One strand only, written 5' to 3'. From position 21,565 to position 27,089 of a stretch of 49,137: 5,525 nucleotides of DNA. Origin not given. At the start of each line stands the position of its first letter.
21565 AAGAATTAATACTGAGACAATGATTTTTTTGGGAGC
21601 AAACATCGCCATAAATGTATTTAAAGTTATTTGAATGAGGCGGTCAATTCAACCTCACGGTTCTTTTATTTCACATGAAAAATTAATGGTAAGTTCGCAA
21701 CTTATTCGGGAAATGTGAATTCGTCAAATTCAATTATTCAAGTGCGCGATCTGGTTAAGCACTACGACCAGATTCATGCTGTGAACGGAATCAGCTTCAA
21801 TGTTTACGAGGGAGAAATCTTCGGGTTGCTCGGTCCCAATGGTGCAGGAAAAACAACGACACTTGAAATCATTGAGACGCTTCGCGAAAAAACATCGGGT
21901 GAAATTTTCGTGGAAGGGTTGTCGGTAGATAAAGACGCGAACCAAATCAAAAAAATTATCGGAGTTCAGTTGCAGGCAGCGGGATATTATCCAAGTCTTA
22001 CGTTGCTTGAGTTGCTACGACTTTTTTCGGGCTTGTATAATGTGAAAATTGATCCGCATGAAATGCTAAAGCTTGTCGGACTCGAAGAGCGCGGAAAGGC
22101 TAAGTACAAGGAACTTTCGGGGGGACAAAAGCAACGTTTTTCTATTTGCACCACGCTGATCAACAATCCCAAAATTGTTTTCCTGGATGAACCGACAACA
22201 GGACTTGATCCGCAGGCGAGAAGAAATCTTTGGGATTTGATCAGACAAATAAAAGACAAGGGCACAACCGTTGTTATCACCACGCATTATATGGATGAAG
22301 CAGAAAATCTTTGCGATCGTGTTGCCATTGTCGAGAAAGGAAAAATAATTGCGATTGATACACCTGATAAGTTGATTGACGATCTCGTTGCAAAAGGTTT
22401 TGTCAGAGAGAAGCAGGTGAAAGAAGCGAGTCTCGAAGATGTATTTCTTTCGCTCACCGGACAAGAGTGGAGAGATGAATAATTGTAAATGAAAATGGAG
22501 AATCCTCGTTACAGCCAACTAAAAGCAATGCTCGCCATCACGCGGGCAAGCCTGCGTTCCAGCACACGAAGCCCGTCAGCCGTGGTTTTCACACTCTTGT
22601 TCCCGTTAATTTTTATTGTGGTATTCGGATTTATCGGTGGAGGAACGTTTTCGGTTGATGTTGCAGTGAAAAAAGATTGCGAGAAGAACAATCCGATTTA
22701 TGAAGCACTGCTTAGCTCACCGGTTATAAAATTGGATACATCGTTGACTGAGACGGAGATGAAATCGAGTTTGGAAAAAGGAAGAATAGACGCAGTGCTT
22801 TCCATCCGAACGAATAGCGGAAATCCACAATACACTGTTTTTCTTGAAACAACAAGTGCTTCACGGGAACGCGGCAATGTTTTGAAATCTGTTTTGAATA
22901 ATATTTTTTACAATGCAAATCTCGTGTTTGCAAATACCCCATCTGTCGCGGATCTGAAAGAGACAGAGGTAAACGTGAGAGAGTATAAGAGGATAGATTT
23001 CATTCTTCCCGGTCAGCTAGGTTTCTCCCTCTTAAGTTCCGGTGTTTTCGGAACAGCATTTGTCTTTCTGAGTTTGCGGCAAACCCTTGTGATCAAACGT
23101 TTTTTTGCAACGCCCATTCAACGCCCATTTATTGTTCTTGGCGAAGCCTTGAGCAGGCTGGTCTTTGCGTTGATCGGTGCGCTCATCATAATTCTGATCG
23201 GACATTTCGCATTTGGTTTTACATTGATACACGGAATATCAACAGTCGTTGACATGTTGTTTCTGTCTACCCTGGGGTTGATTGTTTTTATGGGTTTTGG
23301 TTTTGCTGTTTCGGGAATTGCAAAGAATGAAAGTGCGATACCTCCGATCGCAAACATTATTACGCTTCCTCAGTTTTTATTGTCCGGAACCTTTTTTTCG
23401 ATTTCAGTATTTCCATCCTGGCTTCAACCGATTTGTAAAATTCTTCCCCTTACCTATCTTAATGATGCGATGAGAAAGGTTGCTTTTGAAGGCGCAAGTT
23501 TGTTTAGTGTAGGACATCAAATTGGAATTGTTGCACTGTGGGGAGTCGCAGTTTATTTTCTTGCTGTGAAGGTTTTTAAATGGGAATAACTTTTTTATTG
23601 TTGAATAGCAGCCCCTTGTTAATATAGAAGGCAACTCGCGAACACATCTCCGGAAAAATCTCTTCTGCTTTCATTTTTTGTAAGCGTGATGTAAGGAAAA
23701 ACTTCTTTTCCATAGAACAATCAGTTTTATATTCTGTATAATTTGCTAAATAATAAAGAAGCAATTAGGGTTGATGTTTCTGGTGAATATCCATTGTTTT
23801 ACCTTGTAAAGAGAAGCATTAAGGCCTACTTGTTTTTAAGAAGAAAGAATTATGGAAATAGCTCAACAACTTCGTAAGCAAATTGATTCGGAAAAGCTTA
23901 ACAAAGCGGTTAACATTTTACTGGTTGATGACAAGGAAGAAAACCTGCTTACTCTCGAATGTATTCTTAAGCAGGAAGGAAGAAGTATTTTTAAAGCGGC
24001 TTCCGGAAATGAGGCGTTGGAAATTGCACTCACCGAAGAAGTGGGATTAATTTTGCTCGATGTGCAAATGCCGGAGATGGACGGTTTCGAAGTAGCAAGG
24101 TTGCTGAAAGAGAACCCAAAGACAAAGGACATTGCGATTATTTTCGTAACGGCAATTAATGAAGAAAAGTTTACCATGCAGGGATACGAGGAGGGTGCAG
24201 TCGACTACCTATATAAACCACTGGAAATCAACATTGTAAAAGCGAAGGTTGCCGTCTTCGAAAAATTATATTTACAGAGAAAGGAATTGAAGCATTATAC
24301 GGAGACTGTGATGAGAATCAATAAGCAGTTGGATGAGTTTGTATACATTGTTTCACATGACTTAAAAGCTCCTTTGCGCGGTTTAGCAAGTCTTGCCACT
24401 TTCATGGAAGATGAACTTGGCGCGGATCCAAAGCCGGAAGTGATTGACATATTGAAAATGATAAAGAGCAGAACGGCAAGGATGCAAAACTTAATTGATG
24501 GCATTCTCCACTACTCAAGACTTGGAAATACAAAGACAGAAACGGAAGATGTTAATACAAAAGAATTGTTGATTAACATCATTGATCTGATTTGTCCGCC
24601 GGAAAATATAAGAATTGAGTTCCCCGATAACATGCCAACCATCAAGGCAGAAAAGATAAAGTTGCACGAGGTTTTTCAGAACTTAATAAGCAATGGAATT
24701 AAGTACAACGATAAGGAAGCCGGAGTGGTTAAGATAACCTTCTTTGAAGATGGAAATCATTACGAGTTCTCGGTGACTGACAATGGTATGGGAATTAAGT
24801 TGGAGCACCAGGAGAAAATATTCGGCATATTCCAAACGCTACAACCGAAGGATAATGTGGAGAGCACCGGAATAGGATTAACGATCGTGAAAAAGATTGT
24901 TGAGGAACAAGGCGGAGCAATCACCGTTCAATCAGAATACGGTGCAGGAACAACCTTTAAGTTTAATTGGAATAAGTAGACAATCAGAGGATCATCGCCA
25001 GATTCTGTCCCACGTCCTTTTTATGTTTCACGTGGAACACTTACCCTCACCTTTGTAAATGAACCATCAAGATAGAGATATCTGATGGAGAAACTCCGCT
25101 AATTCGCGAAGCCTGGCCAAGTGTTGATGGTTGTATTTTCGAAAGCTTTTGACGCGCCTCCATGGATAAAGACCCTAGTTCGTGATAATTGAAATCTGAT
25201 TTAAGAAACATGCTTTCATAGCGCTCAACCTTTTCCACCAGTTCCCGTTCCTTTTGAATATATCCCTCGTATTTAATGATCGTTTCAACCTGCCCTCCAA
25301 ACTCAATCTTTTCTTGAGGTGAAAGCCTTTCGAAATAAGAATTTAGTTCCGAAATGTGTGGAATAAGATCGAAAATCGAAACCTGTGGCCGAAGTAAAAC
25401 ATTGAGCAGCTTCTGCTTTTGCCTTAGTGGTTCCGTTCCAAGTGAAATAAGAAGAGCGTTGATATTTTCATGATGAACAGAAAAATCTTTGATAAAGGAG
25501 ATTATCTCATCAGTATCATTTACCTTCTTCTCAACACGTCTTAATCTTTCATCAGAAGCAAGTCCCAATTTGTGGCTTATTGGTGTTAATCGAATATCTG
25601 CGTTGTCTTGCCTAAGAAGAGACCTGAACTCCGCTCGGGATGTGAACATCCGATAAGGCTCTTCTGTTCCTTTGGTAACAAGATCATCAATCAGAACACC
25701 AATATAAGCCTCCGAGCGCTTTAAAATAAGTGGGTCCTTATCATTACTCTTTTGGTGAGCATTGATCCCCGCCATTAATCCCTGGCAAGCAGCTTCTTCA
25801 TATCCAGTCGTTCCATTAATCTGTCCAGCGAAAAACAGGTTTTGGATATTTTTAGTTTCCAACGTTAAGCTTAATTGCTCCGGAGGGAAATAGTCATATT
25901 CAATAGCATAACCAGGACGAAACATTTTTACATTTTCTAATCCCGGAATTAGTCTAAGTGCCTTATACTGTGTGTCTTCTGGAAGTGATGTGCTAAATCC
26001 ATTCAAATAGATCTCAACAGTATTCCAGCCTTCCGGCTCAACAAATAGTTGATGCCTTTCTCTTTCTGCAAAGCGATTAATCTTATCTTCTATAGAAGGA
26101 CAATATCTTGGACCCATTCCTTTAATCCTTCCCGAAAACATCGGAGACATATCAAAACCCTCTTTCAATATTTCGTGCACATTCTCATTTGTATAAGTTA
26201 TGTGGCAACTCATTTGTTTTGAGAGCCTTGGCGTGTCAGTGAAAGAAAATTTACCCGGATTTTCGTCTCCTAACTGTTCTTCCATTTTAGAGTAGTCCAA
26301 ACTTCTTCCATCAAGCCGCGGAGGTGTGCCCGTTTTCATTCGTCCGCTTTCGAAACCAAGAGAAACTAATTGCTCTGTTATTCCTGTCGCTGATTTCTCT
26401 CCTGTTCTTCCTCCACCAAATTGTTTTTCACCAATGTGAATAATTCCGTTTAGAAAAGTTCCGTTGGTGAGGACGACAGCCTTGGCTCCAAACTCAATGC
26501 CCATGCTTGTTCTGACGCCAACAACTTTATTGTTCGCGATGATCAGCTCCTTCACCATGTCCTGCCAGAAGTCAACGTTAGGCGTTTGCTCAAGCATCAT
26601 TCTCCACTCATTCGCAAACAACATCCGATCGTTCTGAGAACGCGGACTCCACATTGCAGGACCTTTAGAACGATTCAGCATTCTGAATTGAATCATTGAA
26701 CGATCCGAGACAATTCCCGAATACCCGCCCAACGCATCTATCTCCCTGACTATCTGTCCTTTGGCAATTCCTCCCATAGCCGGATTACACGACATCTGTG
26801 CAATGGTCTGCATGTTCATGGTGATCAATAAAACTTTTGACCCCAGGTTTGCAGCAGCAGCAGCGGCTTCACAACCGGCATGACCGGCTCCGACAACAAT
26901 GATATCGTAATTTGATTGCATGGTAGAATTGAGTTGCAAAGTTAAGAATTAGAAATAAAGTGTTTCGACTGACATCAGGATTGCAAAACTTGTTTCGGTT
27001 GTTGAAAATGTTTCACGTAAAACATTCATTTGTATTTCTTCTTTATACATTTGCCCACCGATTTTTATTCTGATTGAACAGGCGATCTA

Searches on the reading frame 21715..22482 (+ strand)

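Call 60: search_protein_families(library=pfam, proteins=[window:21715-22482:+], max_evalue=0.00001)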
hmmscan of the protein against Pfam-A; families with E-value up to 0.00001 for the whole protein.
window:21715-22482:+ (255 aa): 3 families
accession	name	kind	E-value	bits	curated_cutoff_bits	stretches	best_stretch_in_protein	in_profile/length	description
PF00005.33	ABC_tran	-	1.3e-29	103.9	25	1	24-162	2-137/137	ABC transporter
PF13304.12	AAA_21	-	8.7e-17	62.6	27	1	124-191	228-298/304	AAA domain, putative AbiEii toxin, Type IV TA system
PF13175.12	AAA_15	-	7.5e-08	32.8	32.1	0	150-191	327-369/374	AAA ATPase domain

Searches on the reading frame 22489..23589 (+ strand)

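Call 60: search_protein_families(library=pfam, proteins=[window:22489-23589:+], max_evalue=0.00001)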
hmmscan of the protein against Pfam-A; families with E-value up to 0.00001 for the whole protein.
window:22489-23589:+ (366 aa): 2 families
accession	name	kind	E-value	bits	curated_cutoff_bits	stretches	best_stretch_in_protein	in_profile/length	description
PF12698.13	ABC2_membrane_3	-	2.1e-27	96.6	31.6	1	32-360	4-346/347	ABC-2 family transporter protein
PF01061.29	ABC2_membrane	-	3.7e-25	89.1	26.9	1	145-332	37-210/211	ABC-2 type transporter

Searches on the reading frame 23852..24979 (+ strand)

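Call 60: search_protein_families(library=pfam, proteins=[window:23852-24979:+], max_evalue=0.00001)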
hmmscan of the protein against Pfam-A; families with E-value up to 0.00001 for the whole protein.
window:23852-24979:+ (375 aa): 4 families
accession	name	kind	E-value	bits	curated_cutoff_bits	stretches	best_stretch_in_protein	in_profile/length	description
PF00072.30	Response_reg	-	1.8e-24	86.5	30.2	1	22-132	1-109/111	Response regulator receiver domain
PF02518.31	HATPase_c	-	4.4e-24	85.5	26.4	1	268-372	3-106/111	Histidine kinase-, DNA gyrase B-, and HSP90-like ATPase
PF00512.31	HisKA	-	6.1e-10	39.5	26.9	1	160-226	2-65/66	His Kinase A (phospho-acceptor) domain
PF14501.12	HATPase_c_5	-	5.6e-06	26.6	22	0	269-362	4-91/102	GHKL domain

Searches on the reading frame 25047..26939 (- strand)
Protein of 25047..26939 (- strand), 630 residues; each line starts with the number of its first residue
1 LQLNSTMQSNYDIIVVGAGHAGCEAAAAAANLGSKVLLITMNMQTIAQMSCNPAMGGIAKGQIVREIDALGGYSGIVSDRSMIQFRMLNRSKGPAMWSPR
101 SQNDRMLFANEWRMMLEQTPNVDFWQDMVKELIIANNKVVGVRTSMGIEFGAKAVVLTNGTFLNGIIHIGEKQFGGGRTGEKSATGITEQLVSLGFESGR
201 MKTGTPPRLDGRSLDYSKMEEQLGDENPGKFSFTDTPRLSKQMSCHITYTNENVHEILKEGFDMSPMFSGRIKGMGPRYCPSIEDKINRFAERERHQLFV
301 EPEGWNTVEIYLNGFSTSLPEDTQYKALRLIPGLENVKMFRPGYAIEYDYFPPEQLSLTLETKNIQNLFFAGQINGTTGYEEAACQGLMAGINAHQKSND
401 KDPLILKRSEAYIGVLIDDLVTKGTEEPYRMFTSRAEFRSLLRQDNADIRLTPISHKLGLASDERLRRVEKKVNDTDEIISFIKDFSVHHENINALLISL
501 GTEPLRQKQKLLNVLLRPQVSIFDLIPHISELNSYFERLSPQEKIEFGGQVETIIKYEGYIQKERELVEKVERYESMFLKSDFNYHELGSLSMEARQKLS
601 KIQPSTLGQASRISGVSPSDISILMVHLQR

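Call 60: search_protein_families(library=pfam, proteins=[window:25047-26939:-], max_evalue=0.00001)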
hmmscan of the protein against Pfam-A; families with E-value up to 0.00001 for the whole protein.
window:25047-26939:- (630 aa): 5 families
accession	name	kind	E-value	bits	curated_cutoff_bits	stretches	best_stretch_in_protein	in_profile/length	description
PF01134.28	GIDA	-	4e-166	553.4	22.1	1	12-401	1-390/391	Glucose inhibited division protein A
PF13932.14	SAM_GIDA_C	-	2.4e-25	88.5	27.1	1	569-625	1-57/57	tRNA modifying enzyme MnmG/GidA C-terminal helical bundle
PF21680.2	GIDA_C_1st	-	3.7e-16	60.1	24.7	1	463-565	1-96/96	tRNA modifying enzyme MnmG/GidA C-terminal helical domain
PF12831.13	FAD_oxidored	-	3.8e-06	26.9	27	1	12-91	1-70/416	FAD dependent oxidoreductase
PF07992.20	Pyr_redox_2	-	8e-06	25.9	26.1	0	11-58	1-49/291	Pyridine nucleotide-disulphide oxidoreductase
